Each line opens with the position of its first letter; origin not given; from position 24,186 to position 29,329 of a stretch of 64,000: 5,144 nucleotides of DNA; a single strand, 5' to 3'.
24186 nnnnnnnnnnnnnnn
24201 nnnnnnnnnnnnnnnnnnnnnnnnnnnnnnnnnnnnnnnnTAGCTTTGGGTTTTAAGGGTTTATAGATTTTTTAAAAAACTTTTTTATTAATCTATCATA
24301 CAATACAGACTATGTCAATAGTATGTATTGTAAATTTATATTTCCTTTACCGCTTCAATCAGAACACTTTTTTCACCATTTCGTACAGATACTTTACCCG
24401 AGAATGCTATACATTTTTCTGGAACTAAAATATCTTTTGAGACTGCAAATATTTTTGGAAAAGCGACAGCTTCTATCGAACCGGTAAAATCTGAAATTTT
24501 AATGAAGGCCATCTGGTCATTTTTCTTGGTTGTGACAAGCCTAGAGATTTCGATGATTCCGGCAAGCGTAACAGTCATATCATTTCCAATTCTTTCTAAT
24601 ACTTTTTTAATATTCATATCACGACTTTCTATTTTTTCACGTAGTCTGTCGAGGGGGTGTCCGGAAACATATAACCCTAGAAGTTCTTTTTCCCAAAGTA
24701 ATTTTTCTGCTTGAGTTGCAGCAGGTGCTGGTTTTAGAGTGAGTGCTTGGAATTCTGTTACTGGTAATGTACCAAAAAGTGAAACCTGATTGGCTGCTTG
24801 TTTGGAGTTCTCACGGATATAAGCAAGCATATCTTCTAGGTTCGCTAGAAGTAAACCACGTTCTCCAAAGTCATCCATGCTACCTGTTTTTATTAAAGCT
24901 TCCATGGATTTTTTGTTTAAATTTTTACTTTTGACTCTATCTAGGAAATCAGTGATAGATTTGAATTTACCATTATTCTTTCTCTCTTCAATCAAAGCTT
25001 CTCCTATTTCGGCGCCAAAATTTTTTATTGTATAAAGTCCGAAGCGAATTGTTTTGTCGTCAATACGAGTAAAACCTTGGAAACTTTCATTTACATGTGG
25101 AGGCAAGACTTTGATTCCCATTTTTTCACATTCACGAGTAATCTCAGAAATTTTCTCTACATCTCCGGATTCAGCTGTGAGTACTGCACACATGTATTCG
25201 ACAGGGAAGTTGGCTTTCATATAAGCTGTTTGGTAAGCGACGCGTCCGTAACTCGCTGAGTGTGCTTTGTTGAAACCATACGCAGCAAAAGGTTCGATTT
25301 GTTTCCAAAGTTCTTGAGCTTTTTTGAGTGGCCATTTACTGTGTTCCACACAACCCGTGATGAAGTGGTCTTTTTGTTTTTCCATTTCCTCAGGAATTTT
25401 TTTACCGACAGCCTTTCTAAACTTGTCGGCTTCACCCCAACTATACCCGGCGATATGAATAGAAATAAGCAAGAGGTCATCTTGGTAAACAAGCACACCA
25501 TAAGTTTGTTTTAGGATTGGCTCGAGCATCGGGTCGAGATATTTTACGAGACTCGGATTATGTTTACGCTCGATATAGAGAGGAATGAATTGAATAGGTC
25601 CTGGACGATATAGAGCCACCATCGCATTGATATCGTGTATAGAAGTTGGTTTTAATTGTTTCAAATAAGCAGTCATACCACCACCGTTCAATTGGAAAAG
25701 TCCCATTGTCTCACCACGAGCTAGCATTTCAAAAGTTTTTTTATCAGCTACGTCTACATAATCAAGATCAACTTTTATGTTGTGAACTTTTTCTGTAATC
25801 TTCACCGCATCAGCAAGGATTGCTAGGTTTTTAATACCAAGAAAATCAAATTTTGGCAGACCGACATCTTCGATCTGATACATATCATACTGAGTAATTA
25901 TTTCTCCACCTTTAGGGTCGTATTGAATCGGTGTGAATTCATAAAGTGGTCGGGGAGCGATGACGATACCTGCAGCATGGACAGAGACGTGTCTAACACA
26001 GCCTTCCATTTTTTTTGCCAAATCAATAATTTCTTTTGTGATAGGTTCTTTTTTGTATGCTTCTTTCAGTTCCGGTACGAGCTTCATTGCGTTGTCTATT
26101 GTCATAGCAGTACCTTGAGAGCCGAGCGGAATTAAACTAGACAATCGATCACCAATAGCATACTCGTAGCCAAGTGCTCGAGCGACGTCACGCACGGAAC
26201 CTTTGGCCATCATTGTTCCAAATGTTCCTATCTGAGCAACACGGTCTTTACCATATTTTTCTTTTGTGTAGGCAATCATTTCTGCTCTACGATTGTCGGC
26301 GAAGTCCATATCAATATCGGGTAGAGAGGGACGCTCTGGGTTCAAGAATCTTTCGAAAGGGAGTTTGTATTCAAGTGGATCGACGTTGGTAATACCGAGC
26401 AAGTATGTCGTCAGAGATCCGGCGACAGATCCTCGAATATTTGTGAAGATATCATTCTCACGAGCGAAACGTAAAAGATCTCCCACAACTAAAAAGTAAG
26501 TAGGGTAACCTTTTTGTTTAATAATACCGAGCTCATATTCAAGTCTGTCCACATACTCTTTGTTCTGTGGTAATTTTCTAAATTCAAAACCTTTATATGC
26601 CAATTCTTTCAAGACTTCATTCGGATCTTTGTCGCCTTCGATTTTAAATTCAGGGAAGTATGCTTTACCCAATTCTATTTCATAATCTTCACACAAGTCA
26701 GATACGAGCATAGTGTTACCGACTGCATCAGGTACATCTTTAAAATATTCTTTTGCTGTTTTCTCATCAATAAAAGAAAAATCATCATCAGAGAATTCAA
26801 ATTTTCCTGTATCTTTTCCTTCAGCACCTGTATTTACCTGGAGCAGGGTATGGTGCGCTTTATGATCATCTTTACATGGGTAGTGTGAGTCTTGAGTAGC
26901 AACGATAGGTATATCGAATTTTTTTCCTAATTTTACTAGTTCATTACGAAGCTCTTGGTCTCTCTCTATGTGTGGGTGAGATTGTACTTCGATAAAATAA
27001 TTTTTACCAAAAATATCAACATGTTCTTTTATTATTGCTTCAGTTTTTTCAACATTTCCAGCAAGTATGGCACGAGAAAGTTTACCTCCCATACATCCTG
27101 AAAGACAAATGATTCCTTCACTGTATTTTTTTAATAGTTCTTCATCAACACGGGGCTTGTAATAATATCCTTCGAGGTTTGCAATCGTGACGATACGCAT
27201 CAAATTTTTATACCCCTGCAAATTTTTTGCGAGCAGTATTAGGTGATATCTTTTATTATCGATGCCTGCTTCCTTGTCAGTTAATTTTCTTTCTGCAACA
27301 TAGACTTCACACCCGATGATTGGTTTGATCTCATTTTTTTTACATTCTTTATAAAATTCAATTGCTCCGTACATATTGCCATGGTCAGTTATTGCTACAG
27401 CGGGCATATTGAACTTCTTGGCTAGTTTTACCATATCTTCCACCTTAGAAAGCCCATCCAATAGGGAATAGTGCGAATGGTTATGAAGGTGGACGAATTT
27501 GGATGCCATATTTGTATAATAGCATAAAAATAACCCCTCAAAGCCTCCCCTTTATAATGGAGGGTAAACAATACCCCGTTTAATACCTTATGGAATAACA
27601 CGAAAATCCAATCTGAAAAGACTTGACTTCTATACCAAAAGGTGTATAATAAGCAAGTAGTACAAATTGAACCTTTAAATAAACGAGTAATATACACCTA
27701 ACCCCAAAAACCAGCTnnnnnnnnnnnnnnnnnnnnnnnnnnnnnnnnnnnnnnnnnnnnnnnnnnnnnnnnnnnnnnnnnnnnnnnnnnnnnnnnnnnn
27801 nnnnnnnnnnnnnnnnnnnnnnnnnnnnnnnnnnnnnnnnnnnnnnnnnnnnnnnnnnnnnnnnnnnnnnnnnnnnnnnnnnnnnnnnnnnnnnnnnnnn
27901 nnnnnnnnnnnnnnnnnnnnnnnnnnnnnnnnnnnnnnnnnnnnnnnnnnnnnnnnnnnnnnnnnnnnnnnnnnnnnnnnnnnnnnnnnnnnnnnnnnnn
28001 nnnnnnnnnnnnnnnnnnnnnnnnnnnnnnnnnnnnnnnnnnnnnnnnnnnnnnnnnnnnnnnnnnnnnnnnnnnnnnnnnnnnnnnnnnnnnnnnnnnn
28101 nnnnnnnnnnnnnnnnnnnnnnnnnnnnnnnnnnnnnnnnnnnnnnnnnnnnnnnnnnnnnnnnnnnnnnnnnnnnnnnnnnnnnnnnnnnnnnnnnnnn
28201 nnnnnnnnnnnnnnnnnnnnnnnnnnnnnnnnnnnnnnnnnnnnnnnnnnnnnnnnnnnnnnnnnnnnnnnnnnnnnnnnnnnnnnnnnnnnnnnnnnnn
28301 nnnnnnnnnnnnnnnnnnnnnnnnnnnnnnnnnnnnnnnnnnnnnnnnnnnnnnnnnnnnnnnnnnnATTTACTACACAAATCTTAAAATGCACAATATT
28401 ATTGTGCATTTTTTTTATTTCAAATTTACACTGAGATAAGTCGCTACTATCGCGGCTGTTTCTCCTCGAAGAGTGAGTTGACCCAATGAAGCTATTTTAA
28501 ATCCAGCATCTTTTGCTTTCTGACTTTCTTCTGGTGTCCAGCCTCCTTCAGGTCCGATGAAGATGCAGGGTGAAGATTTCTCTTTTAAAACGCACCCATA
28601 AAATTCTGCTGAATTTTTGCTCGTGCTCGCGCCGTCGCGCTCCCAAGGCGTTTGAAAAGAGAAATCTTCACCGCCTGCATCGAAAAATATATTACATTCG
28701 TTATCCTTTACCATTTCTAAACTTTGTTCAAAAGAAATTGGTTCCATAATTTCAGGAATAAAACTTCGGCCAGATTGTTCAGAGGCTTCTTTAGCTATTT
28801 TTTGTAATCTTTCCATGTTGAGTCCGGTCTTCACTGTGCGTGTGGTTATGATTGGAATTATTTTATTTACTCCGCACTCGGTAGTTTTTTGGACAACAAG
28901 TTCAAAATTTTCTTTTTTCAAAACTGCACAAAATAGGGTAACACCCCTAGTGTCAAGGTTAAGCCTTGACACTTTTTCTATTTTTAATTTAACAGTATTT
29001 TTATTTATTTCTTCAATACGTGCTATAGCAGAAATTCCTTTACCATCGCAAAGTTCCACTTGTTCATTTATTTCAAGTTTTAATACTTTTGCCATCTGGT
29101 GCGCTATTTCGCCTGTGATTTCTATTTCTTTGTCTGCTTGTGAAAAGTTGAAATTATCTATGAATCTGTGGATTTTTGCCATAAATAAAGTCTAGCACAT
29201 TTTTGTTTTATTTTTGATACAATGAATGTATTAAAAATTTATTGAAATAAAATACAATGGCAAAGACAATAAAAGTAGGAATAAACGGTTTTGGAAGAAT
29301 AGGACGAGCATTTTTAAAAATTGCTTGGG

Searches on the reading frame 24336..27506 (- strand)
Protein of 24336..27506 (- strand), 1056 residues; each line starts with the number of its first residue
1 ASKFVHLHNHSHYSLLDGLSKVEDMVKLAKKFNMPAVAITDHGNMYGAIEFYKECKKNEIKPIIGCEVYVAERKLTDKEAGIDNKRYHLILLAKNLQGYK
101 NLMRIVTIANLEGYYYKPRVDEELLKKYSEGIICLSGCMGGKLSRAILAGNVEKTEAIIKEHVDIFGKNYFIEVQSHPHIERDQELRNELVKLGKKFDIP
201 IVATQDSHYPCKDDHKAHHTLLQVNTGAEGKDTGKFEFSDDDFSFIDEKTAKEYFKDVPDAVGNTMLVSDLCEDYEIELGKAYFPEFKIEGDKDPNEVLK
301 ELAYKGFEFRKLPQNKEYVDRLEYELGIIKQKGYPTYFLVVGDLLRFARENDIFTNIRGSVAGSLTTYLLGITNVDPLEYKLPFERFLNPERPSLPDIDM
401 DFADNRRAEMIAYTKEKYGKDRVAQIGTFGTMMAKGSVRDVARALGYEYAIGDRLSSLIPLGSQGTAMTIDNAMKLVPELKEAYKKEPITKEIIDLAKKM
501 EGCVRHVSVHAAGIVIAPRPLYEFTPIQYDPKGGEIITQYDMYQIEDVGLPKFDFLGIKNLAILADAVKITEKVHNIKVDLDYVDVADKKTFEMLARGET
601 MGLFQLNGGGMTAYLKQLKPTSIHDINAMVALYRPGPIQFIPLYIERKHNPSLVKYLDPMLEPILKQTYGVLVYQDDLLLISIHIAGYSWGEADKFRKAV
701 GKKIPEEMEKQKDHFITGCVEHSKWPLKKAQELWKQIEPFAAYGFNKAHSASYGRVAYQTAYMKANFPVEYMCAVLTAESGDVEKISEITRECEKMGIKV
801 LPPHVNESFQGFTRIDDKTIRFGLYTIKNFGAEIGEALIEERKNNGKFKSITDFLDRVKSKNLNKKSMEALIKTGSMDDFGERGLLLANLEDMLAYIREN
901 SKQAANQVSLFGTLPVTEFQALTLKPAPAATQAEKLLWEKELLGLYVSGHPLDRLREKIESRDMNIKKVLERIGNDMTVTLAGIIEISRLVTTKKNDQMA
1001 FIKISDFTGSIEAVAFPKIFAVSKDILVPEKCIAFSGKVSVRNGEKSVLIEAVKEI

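Call 23: search_protein_families(library=pfam, proteins=[window:24336-27506:-], max_evalue=0.001)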
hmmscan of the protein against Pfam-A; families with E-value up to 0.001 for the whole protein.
window:24336-27506:- (1056 aa): 5 families
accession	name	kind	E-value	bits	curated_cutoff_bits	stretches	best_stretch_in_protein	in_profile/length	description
PF07733.18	DNA_pol3_alpha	-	3.7e-92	309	23.9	1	298-557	2-260/260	Bacterial DNA polymerase III alpha NTPase domain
PF02811.25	PHP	-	1.4e-60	204.8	26.4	1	6-177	1-164/164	PHP domain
PF17657.6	DNA_pol3_finger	-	3.7e-52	176.5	22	1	560-722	1-165/166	Bacterial DNA polymerase III alpha subunit finger domain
PF14579.12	HHH_6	-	4.2e-26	91.4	25.6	1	797-882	1-85/90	Helix-hairpin-helix motif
PF01336.31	tRNA_anti-codon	-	1.3e-09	38.3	27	1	979-1055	1-74/75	OB-fold nucleic acid binding domain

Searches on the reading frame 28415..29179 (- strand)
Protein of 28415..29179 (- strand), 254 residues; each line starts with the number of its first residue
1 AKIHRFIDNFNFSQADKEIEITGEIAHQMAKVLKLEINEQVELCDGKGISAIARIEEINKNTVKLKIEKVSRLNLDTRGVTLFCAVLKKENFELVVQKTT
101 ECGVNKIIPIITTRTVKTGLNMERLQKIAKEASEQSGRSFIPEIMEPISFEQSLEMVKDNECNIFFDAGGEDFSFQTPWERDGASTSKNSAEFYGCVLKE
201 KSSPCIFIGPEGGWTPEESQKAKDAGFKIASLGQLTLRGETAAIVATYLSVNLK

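Call 22: search_protein_families(library=pfam, proteins=[window:28415-29179:-], max_evalue=0.001)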
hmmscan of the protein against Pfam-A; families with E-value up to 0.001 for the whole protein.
window:28415-29179:- (254 aa): 2 families
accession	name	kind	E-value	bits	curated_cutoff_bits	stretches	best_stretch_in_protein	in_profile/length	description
PF04452.19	Methyltrans_RNA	-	2.5e-40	138.2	23.9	1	80-247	7-161/165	RNA methyltransferase domain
PF20260.4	PUA_4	-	1.2e-09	38.5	23.9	1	21-68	1-48/48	RNA methyltransferase PUA domain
